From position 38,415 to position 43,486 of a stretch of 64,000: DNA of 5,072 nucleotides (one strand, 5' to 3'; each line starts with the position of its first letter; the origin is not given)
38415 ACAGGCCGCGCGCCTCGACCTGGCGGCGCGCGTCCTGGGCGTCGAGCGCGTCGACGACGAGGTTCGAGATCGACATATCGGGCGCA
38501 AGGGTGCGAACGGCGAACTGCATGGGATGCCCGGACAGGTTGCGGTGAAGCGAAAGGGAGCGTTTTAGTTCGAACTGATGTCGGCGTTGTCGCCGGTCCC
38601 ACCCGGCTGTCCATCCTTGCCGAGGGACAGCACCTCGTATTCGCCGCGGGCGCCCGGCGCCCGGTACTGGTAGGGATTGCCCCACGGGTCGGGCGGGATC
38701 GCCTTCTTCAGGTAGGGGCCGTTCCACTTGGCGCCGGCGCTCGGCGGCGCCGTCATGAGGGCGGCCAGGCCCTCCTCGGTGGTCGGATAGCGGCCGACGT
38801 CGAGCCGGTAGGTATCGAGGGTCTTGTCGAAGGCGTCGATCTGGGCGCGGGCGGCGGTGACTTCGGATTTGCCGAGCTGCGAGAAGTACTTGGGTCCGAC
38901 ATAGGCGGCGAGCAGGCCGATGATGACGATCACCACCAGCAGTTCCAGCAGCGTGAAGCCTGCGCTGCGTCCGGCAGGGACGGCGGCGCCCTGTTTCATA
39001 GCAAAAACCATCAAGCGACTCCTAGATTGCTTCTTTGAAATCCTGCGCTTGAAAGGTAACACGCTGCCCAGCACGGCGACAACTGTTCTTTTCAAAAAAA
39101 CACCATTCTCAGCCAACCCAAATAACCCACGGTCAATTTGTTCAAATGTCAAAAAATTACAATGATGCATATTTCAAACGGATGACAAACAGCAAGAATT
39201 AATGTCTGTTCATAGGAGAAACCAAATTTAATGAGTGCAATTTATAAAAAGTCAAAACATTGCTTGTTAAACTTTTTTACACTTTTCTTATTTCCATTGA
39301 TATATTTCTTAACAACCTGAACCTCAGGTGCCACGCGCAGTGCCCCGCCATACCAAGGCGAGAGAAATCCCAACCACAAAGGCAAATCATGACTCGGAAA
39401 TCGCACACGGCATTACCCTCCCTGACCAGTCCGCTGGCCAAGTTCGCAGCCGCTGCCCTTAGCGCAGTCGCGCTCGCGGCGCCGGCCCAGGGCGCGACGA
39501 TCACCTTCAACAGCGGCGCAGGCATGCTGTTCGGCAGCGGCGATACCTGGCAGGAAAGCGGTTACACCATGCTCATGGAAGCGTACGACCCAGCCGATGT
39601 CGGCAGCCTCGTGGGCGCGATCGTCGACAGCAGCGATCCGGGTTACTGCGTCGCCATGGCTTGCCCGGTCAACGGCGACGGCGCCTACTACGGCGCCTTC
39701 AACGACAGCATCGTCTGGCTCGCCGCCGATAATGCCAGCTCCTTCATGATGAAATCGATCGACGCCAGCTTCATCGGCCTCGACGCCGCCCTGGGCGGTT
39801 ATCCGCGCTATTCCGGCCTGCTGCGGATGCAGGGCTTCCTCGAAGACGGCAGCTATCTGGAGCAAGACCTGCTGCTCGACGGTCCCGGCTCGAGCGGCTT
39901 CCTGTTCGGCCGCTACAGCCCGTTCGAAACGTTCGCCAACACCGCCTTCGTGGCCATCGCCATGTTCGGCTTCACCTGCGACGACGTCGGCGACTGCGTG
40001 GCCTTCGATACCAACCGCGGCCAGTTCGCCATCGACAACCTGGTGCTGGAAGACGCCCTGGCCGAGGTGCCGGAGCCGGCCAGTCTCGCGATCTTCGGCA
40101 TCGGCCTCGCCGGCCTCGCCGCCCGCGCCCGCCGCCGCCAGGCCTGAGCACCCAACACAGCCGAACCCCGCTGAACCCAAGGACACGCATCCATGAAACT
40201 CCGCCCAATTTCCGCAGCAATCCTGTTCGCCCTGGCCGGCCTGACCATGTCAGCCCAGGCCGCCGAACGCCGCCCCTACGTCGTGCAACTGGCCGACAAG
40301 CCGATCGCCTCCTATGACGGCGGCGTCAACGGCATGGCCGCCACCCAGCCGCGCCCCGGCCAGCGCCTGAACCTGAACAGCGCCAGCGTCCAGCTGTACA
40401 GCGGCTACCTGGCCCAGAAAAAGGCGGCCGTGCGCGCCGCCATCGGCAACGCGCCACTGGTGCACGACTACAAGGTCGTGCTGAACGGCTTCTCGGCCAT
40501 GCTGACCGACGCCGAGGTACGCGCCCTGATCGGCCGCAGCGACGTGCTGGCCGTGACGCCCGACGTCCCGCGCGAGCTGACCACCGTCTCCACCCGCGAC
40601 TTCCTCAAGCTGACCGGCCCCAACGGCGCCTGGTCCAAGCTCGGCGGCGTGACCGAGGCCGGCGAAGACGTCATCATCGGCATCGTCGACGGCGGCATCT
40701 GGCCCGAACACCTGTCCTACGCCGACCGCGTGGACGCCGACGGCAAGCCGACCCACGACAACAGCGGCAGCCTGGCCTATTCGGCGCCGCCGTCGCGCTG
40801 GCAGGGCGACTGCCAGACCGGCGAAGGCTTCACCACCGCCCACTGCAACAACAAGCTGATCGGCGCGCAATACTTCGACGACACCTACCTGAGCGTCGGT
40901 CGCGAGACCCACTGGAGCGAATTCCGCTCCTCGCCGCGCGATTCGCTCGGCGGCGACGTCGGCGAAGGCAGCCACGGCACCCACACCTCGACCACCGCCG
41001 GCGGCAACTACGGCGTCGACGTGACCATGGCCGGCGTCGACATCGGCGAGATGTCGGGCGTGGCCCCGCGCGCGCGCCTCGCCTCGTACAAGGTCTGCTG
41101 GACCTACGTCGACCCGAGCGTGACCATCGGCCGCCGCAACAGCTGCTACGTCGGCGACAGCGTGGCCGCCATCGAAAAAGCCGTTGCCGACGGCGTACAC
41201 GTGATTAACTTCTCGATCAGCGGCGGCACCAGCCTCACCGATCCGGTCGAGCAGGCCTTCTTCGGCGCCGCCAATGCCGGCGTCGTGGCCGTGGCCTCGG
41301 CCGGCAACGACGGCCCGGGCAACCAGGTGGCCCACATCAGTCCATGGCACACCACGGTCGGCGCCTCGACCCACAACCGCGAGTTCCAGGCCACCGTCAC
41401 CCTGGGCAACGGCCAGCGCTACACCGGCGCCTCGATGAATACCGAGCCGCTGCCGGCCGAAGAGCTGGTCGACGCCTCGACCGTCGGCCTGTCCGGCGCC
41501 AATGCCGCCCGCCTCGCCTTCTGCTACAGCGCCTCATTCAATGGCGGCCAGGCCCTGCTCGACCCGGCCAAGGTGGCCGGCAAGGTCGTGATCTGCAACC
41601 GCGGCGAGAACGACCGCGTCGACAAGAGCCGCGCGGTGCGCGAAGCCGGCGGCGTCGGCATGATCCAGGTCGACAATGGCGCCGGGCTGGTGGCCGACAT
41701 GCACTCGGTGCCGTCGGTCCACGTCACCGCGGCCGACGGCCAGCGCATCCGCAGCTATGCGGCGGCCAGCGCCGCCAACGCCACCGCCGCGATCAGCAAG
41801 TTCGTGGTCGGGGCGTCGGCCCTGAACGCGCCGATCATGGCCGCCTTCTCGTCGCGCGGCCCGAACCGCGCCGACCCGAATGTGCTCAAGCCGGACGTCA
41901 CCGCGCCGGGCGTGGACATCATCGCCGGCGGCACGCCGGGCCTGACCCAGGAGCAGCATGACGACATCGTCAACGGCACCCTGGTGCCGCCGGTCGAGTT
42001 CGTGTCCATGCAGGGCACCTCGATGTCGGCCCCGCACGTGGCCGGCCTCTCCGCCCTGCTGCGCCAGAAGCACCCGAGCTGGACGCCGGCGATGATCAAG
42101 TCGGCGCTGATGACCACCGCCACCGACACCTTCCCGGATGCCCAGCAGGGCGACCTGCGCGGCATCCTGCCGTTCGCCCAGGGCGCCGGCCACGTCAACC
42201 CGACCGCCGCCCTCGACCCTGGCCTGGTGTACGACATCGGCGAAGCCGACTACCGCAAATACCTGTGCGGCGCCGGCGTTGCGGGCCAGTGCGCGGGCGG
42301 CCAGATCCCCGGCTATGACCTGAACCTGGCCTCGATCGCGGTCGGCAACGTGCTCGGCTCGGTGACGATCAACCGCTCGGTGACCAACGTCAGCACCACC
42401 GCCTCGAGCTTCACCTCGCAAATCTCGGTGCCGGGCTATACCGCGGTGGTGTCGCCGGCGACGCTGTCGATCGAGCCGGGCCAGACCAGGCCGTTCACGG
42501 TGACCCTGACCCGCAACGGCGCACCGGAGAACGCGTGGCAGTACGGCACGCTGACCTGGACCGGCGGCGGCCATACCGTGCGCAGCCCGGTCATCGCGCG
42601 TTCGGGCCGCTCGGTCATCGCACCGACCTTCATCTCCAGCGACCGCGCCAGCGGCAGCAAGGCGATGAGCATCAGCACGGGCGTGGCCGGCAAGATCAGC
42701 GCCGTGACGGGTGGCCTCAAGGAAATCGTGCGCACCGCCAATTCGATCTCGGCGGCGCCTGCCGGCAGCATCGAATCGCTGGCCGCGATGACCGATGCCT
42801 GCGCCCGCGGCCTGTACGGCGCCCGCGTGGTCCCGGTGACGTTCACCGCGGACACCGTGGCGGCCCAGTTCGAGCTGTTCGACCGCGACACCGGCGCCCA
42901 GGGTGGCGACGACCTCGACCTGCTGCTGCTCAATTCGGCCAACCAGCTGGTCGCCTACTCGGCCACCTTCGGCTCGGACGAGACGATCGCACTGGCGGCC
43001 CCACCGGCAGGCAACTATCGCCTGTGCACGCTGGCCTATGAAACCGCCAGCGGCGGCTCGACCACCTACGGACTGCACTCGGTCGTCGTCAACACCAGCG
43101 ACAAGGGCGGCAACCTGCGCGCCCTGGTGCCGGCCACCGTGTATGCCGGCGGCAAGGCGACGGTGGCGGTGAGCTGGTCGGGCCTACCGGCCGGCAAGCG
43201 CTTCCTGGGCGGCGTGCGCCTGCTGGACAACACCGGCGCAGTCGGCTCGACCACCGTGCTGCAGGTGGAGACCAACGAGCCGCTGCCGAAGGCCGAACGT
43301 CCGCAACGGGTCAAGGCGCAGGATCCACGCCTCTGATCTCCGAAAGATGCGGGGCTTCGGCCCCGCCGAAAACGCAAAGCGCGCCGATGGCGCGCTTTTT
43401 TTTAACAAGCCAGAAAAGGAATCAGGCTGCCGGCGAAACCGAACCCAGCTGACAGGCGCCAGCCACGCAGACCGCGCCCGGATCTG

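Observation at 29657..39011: Eleven-gene GspG/F/E + PilMNOP-like + TPR-liposecretin operon: a type IV filament machine fitting neither the canonical T2SS nor the T4aP layout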

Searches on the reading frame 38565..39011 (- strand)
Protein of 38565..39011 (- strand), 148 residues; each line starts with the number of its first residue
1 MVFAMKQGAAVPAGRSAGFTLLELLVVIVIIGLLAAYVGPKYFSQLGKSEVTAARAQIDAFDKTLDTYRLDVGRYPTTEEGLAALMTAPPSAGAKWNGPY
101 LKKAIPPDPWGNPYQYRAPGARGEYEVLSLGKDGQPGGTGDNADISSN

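Call 5: search_protein_families(library=pfam, proteins=[window:38565-39011:-], max_evalue=0.1)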
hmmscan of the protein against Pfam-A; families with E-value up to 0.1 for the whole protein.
window:38565-39011:- (148 aa): 2 families
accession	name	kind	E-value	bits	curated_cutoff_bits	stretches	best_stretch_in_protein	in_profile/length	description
PF08334.16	T2SSG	-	1.6e-42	144.4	21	1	42-147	2-107/108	Type II secretion system (T2SS), protein G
PF07963.17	N_methyl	-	1.3e-07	31.3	21.2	1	15-36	3-24/27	Prokaryotic N-terminal methylation motif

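Call 6: search_protein_families(library=ncbifam, proteins=[window:38565-39011:-], max_evalue=0.1)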
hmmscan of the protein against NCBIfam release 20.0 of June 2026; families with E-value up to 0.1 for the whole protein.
window:38565-39011:- (148 aa): 12 families
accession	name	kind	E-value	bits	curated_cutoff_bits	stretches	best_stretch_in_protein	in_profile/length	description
TIGR01710.1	typeII_sec_gspG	equivalog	8.2e-52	174.8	88.85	1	18-147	2-132/134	type II secretion system major pseudopilin GspG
TIGR01708.2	typeII_sec_gspH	equivalog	4.8e-08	33.2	80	1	17-67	2-49/169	type II secretion system minor pseudopilin GspH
TIGR02532.1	IV_pilin_GFxxxE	domain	2e-07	30.5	16.3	1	17-38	2-23/24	prepilin-type N-terminal cleavage/methylation domain-containing protein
NF007862.0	PRK10574.1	equivalog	2e-06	28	138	1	17-84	5-72/145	prepilin peptidase-dependent pilin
NF040999.1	pilin_ComGC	equivalog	4.8e-06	26.7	75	1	17-80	2-65/84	competence type IV pilus major pilin ComGC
NF041775.1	typeIV_PilA_Myxo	equivalog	5.1e-06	26.6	400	1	15-65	9-59/214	type IV pilin protein PilA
TIGR04222.1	near_uncomplex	domain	8.3e-05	22.3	43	1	2-74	150-210/229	TIGR04222 domain-containing membrane protein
TIGR02596.1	TIGR02596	subfamily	0.00026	21.1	70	1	19-54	1-36/196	Verru_Chthon cassette protein D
NF033842.1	small_MgtS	equivalog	0.0017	18.4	35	1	24-41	11-28/31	protein MgtS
NF007800.0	PRK10506.1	equivalog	0.0073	16.1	158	1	15-37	7-29/163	prepilin peptidase-dependent protein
TIGR01711.1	gspJ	equivalog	0.047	13.5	64.85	1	17-36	1-20/192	type II secretion system minor pseudopilin GspJ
NF033180.1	AAC_3_VIII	exception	0.091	11.9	560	1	44-122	82-161/286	aminoglycoside N-acetyltransferase AAC(3)-VIII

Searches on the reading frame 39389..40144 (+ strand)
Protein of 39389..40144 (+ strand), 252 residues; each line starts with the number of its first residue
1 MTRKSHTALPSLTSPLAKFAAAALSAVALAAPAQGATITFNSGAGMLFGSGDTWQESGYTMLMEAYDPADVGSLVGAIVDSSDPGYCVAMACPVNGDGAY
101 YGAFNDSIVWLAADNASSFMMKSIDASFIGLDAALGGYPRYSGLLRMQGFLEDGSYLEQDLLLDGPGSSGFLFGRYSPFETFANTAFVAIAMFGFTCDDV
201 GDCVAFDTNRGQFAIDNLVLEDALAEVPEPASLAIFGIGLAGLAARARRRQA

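Call 13: search_protein_families(library=ncbifam, proteins=[window:39389-40144:+], max_evalue=0.01)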
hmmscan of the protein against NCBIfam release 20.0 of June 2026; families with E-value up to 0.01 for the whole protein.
seq(252 aa): 11 families
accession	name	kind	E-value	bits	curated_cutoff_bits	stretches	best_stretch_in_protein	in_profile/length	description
NF038120.1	PEP_CTERM_QFxxD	subfamily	9.9e-67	224.9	80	1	32-249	1-215/215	NF038120 family PEP-CTERM protein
NF033554.9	floc_PepA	equivalog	3.9e-10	40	80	1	161-251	187-261/261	flocculation-associated PEP-CTERM protein PepA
NF041538.1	PEP_EDSA_1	subfamily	1.2e-08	35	100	1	212-250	269-307/307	EDSAP-1 family PEP-CTERM protein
NF038125.1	PEP_CTERM_THxN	subfamily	2.2e-07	30.7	85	1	202-250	197-246/246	THxN family PEP-CTERM protein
NF038118.1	PEP_CTERM_CCXG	equivalog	1.2e-06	28.3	90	1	197-250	147-199/199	CCXG family PEP-CTERM protein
NF038129.1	PEP_NF038129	equivalog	7.5e-06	25.9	65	1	223-250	167-194/194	NF038129 family PEP-CTERM protein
NF041927.1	Xrt_dep_XDP1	equivalog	9.6e-05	22.5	125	1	225-250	217-242/242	exosortase-dependent surface protein XDP1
TIGR02595.1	PEP_CTERM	domain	0.00013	22.5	16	1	227-250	1-23/24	PEP-CTERM sorting domain-containing protein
NF038126.1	PEP_CTERM_FxDxF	subfamily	0.00015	22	50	1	224-250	139-165/165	FxDxF family PEP-CTERM protein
NF038124.1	PEP_CTERM_TLD_A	exception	0.00048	19.8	100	1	223-250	207-234/235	PEP_CTERM-anchored TLD domain-containing protein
NF035944.1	PEPxxWA-CTERM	domain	0.0028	17.6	35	1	227-249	1-24/24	PEPxxWA-CTERM sorting domain-containing protein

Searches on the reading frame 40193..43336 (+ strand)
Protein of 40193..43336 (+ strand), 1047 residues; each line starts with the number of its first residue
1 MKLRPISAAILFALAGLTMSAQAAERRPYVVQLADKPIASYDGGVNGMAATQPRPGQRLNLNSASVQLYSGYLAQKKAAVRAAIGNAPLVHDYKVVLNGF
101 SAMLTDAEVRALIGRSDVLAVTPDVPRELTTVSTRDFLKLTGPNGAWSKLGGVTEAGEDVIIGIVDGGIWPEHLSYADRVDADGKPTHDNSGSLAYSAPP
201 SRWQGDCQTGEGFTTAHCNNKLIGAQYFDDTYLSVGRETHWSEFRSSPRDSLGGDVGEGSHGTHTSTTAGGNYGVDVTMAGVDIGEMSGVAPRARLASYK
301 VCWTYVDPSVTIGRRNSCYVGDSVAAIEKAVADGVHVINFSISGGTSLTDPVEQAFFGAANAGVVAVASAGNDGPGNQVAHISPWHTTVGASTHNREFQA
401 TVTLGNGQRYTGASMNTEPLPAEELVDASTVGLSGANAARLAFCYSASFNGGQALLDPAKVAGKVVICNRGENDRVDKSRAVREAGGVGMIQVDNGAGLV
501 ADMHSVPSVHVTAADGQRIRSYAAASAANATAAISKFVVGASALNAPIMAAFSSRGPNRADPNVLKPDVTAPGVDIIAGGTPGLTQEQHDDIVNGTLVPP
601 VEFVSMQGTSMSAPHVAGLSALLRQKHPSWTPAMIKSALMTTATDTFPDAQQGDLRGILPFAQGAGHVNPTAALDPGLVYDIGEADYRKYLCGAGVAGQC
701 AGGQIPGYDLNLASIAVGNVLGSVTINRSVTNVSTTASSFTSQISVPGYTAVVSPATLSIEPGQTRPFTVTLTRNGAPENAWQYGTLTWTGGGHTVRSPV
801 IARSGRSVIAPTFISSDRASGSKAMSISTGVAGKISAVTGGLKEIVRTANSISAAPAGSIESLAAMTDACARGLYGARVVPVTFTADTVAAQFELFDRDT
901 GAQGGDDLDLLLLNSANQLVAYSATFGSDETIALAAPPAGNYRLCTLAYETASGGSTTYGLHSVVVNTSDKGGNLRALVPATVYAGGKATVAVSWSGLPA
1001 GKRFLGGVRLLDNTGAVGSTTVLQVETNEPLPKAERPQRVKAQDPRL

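Call 13: search_protein_families(library=ncbifam, proteins=[window:40193-43336:+], max_evalue=0.01)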
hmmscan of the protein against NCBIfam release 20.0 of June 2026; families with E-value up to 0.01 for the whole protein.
window:40193-43336:+ (1047 aa): 9 families
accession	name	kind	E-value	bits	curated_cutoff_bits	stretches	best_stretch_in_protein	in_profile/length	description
TIGR03921.1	T7SS_mycosin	equivalog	7.1e-19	68.1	278.75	2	566-675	197-286/353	type VII secretion-associated serine protease mycosin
NF040553.1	SGO_0316_fam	subfamily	2.8e-09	35.2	1400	1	260-672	359-761/1486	SGO_0316/SGO_0317 family LPXTG-anchored serine peptidase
NF038112.1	myxo_dep_M36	subfamily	5.3e-06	23.9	1500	1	448-527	529-614/1604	myxosortase-dependent M36 family metallopeptidase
NF033595.1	denti_PrtP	equivalog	9.5e-06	24.5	300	1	569-672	414-500/606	dentilisin complex serine proteinase subunit PrtP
NF049966.1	QH_SP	equivalog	0.00011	21.6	165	0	324-374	77-126/219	subtilisin-like serine protease QhpE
NF038111.1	rhom_dep_M36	equivalog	0.00046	17.7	1700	1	445-527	521-610/1315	rhombosortase-dependent M36 family metallopeptidase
TIGR03895.1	protease_PatA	subfamily_domain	0.0016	17.2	421.05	0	325-375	48-101/606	PatA/PatG family cyanobactin maturation protease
NF038113.1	T9SSA_dep_M36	equivalog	0.0021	16.2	885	1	447-525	454-540/869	T9SS-dependent M36 family metallopeptidase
NF040809.1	germ_prot_CspBA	exception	0.0043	14.7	1250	0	538-579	979-1018/1099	bifunctional germination protease/germinant receptor pseudoprotease CspBA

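Call 92: search_protein_families(library=pfam, proteins=[window:40193-43336:+], max_evalue=0.001)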
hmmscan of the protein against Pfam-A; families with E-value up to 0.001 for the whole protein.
window:40193-43336:+ (1047 aa): 5 families
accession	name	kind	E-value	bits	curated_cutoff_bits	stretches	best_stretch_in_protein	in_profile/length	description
PF00082.27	Peptidase_S8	-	1.1e-38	133.7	21.8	1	157-650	1-277/288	Subtilase family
PF17766.7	fn3_6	-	4.7e-21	75.3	26.4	1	709-801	1-98/99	Fibronectin type-III domain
PF02225.27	PA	-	4.3e-12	46.4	23.9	1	444-519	13-95/95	PA domain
PF05922.21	Inhibitor_I9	-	6.4e-08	33.6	21.2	1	29-129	2-81/82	Peptidase inhibitor I9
PF04151.21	PPC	-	0.00054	21.2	25.9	0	904-944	21-66/70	Bacterial pre-peptidase C-terminal domain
